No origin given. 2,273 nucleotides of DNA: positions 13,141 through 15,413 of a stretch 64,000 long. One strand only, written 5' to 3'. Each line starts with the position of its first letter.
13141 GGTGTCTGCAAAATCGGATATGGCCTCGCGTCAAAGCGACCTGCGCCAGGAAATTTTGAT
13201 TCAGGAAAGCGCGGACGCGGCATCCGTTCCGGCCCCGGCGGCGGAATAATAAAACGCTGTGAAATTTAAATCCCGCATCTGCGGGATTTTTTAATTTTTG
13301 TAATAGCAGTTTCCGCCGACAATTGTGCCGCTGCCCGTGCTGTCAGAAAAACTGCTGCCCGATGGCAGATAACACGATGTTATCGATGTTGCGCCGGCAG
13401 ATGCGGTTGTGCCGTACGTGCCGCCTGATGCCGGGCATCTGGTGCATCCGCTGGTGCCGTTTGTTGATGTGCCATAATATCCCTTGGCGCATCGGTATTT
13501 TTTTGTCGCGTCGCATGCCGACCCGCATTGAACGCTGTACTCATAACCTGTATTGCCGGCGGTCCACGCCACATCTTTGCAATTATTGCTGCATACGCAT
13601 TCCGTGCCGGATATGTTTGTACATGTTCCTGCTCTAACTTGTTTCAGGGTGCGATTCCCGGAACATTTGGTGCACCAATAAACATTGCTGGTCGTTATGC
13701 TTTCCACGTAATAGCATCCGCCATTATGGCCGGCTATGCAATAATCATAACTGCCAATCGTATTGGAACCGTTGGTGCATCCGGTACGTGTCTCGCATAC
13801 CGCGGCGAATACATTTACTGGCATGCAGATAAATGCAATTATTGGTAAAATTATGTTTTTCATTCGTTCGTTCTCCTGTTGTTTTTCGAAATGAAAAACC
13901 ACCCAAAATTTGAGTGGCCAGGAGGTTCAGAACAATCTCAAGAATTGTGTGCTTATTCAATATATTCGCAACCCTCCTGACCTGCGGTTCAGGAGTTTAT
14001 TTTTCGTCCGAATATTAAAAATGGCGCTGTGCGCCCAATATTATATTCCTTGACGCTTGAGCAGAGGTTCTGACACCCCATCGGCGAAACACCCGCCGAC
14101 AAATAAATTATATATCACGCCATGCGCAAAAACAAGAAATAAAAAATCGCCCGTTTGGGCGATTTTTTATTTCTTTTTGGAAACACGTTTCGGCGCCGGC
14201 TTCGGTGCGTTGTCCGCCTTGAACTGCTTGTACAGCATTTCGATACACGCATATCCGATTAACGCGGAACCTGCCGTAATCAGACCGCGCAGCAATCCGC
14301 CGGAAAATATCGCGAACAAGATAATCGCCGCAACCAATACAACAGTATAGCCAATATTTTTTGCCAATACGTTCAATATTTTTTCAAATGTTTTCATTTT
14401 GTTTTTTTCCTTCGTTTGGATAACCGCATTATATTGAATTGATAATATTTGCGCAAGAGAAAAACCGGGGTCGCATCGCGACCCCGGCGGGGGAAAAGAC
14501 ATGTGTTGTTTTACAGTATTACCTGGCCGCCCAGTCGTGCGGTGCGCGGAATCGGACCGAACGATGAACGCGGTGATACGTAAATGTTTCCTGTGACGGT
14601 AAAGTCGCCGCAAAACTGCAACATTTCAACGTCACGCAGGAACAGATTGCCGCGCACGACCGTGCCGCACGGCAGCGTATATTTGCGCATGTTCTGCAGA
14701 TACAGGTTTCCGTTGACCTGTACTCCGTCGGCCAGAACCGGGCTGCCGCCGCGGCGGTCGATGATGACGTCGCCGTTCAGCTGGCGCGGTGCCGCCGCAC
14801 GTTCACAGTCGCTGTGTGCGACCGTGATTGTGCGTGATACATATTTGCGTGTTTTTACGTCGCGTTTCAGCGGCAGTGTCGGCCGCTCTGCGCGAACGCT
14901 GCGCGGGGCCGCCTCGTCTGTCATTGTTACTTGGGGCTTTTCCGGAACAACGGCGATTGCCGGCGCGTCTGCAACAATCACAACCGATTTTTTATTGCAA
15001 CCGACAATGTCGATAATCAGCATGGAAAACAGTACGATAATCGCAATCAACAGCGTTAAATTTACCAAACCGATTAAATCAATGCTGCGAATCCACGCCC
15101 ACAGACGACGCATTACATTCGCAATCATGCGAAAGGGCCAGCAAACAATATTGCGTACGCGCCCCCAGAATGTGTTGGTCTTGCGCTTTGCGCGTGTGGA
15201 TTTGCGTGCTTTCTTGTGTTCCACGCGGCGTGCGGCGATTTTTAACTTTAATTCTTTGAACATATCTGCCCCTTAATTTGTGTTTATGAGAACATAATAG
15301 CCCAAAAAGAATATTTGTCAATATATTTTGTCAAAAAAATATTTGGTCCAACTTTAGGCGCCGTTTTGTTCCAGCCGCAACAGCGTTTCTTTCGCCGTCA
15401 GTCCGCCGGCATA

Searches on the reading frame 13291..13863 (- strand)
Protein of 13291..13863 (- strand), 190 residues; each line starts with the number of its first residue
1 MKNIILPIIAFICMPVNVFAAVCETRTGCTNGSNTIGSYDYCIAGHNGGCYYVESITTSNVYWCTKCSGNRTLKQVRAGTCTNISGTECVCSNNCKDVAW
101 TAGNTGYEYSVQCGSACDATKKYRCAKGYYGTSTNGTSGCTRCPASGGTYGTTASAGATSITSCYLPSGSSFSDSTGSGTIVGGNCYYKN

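Call 9: search_protein_families(library=pfam, proteins=[window:13291-13863:-], max_evalue=0.1)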
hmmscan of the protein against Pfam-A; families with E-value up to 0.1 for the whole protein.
window:13291-13863:- (190 aa): 0 families

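Call 10: search_protein_families(library=ncbifam, proteins=[window:13291-13863:-], max_evalue=0.1)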
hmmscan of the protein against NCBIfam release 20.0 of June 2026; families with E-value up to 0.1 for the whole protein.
window:13291-13863:- (190 aa): 0 families

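Call 12: find_homologous_proteins(query=window:13291-13863:-, max_evalue=0.01)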
Query window:13291-13863:- (190 aa): 104 proteins with E <= 0.01 among 816 candidates.
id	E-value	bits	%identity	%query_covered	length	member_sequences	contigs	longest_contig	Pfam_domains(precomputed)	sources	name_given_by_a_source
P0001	1.5e-120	419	100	100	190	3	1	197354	-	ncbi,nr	ncbi:MAG: hypothetical protein K2L25_02345 [Alphaproteobacteria bacterium]|nr:hypothetical protein [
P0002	3.9e-63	231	60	99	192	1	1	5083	-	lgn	-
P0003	1.6e-57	213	59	100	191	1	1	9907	-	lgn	-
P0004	1.2e-56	210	57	99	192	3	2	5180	-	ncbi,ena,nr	ncbi:MAG: hypothetical protein K2I81_01210 [Alphaproteobacteria bacterium]|nr:hypothetical protein [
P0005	2.2e-55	206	56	99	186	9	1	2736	-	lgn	-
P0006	2.7e-53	199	54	100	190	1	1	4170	-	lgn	-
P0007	1.0e-47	181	51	68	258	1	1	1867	-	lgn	-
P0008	4.3e-33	133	46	100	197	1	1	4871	-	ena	-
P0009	1.3e-32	132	61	68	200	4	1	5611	-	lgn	-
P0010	1.7e-32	131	57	74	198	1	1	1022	-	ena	-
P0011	2.6e-32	131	59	71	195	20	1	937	-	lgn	-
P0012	9.7e-32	129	58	68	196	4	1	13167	-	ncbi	-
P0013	1.2e-31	128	65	57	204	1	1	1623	-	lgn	-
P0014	2.4e-31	127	57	72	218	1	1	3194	-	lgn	-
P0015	3.0e-31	127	56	68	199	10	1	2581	-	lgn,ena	-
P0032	1.3e-23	102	70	45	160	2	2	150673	-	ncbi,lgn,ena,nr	ncbi:MAG: hypothetical protein K2L25_01645 [Alphaproteobacteria bacterium]|nr:hypothetical protein [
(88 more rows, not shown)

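Call 13: find_encoding_contigs(protein=P0003, flank=5000, max_places=3)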
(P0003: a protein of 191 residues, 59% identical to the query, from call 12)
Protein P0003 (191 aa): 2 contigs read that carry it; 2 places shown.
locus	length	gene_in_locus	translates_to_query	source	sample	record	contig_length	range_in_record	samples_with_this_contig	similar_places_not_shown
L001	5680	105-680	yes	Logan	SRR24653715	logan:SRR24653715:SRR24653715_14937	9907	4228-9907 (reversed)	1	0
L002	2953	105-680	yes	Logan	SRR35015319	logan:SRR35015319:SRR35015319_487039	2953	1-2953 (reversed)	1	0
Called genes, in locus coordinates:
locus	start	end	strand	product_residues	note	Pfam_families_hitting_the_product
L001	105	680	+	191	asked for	-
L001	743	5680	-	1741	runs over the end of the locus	-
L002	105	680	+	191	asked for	-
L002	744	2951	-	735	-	?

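Call 14: find_encoding_contigs(protein=P0004, flank=5000, max_places=3)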
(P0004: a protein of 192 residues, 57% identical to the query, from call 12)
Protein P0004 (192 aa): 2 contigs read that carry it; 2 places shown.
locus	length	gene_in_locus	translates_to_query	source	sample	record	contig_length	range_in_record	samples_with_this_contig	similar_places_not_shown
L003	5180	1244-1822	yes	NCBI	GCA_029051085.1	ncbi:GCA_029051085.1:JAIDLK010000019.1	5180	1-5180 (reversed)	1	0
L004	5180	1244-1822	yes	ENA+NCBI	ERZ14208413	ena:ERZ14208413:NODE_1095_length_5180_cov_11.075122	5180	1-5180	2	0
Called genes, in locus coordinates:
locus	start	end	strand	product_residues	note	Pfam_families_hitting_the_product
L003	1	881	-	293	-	PF17760:UvrA_inter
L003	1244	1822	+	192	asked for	-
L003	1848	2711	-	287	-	PF13413:HTH_25, PF13464:RodZ_C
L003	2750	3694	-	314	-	PF01207:Dus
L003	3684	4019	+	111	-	-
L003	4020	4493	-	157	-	PF03073:TspO_MBR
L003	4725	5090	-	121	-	-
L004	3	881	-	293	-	?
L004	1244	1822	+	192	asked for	-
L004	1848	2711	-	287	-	PF13413:HTH_25, PF13464:RodZ_C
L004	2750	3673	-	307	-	PF01207:Dus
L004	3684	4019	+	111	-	-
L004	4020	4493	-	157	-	PF03073:TspO_MBR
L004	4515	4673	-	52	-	-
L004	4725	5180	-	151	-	?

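Call 15: find_encoding_contigs(protein=P0032, flank=10000, max_places=3)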
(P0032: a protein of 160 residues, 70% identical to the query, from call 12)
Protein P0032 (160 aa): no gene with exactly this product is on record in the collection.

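Call 65: search_protein_families(library=pfam, alignment_id=A4, max_evalue=0.001)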
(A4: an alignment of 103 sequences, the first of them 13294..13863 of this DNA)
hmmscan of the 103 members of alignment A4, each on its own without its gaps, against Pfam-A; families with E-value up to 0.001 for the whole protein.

A. member 1, window:13294-13863:- (190 aa): 0 families

B. families by the number of members that match (of 103 scanned): 16 families
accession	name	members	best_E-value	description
PF07699.19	Ephrin_rec_like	4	1.1e-09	Tyrosine-protein kinase ephrin type A/B receptor-like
PF01381.28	HTH_3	3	1.6e-11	Helix-turn-helix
PF12844.13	HTH_19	3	3.9e-05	Helix-turn-helix domain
PF09479.16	Flg_new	2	9.6e-06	Listeria-Bacteroides repeat domain (List_Bact_rpt)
PF13560.12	HTH_31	2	8.5e-05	Helix-turn-helix domain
PF00542.24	Ribosomal_L12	1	6.5e-27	Ribosomal protein L7/L12 C-terminal domain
PF03382.20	DUF285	1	1.4e-15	Mycoplasma protein of unknown function, DUF285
PF13505.12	OMP_b-brl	1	1e-12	Outer membrane protein beta-barrel domain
PF02462.21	Opacity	1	7e-06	Opacity family porin protein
PF20130.4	DUF6520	1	2.5e-05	Family of unknown function (DUF6520)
PF13443.12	HTH_26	1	8.9e-05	Cro/C1-type HTH DNA-binding domain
PF00801.26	PKD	1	9.5e-05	PKD domain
PF15943.11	YdaS_toxin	1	0.00024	Bacterial toxin YdaS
PF07562.20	NCD3G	1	0.00057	Nine Cysteines Domain of family 3 GPCR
PF03349.22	Toluene_X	1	0.00067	Outer membrane protein transport protein (OMPP1/FadL/TodX)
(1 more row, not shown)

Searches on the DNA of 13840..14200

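Call 61: search_rna_families(source=window, start=13840, end=14200, threshold=evalue, max_evalue=5, show_alignments=1)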
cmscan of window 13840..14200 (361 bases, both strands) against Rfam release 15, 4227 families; matches with E-value up to 5: 26.
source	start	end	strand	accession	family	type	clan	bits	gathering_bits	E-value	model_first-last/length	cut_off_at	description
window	14095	14175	+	RF01480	rli52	Cis-reg;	-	28.8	70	0.018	1-95/95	no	Listeria sRNA rli52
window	14132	14200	+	RF01808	MicX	Gene; sRNA;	-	25.8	75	0.00077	1-71/194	3'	MicX Vibrio cholerae sRNA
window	14137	14200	-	RF01859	Phe_leader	Cis-reg; leader;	-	25.8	55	0.029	61-125/125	5'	Phenylalanine leader peptide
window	14110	14170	+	RF00512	Leu_leader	Cis-reg; leader;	-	25.3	50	0.0033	1-148/148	no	Leucine operon leader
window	14132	14177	-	RF01666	rox2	Cis-reg;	-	24.6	55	0.047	1-71/71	no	Drosophila rox2 ncRNA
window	14095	14171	+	RF01859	Phe_leader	Cis-reg; leader;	-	23.5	55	0.093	1-125/125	no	Phenylalanine leader peptide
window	14138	14183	-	RF00125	IS128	Gene; sRNA;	-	23.1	80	0.01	152-198/209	no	IS128 RNA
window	14080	14171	+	RF01408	sraL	Gene; sRNA;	-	22.8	39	0.0036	1-142/142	no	sraL Hfq binding RNA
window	14122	14172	+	RF02063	STnc350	Gene; sRNA;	-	22.5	60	0.057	1-68/68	no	Salmonella enterica sRNA STnc350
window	14137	14188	-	RF02063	STnc350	Gene; sRNA;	-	22.3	60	0.065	1-68/68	no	Salmonella enterica sRNA STnc350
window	14080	14175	+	RF02644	Spy490380c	Gene; sRNA;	-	21.1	65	2.8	1-96/96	no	S. pyogenes small RNA Spy490380c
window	14119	14180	-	RF01742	lactis-plasmid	Gene; sRNA;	-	20.9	70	0.54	1-106/106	no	lactis-plasmid RNA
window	14139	14200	-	RF00512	Leu_leader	Cis-reg; leader;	-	20.6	50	0.053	84-148/148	5'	Leucine operon leader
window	14128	14171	+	RF02054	STnc420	Gene; sRNA;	-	19.6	70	0.25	13-54/58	no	Salmonella enterica sRNA STnc420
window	14109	14174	+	RF02074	STnc240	Gene; sRNA;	-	19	55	2.6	1-77/77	no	Enterobacterial sRNA STnc240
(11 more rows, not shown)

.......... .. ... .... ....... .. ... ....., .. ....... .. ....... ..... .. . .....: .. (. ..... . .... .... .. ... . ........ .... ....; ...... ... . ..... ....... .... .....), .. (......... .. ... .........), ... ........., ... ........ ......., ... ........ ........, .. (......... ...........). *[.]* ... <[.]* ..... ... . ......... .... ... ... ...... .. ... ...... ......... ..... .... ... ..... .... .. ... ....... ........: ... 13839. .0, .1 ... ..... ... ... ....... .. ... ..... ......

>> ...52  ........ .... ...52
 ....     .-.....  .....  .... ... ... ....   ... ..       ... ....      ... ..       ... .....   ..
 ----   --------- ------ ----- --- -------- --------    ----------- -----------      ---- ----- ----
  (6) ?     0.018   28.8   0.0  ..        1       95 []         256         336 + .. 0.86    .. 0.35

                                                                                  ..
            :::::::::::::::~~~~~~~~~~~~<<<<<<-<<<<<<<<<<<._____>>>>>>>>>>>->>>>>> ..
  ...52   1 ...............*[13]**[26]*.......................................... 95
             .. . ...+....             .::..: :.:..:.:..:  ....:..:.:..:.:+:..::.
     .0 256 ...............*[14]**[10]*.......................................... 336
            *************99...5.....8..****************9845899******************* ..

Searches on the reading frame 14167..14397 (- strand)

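Call 9: search_protein_families(library=pfam, proteins=[window:14167-14397:-], max_evalue=0.1)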
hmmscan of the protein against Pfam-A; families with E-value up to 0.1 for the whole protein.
window:14167-14397:- (76 aa): 2 families
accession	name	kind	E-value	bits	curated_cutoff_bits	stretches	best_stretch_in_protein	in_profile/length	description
PF14333.11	DUF4389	-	0.01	16.2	25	1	18-67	25-74/76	Domain of unknown function (DUF4389)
PF22571.1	LiaI-LiaF-TM_PspC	-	0.012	15.8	27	1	4-45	23-62/142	PspC transmembrane region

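Call 10: search_protein_families(library=ncbifam, proteins=[window:14167-14397:-], max_evalue=0.1)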
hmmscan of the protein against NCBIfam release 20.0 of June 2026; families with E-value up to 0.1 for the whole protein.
window:14167-14397:- (76 aa): 0 families

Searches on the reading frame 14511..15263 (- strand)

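Call 9: search_protein_families(library=pfam, proteins=[window:14511-15263:-], max_evalue=0.1)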
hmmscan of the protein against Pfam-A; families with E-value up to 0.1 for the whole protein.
window:14511-15263:- (250 aa): 0 families

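Call 10: search_protein_families(library=ncbifam, proteins=[window:14511-15263:-], max_evalue=0.1)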
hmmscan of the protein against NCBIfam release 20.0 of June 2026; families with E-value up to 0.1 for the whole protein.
window:14511-15263:- (250 aa): 1 family
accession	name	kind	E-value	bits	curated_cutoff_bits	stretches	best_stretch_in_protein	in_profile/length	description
NF041221.1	BagZ_FevE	exception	0.099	12.8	200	0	97-153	10-66/122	bagremycin/ferroverdin biosynthesis copper chaperon BagZ/FevE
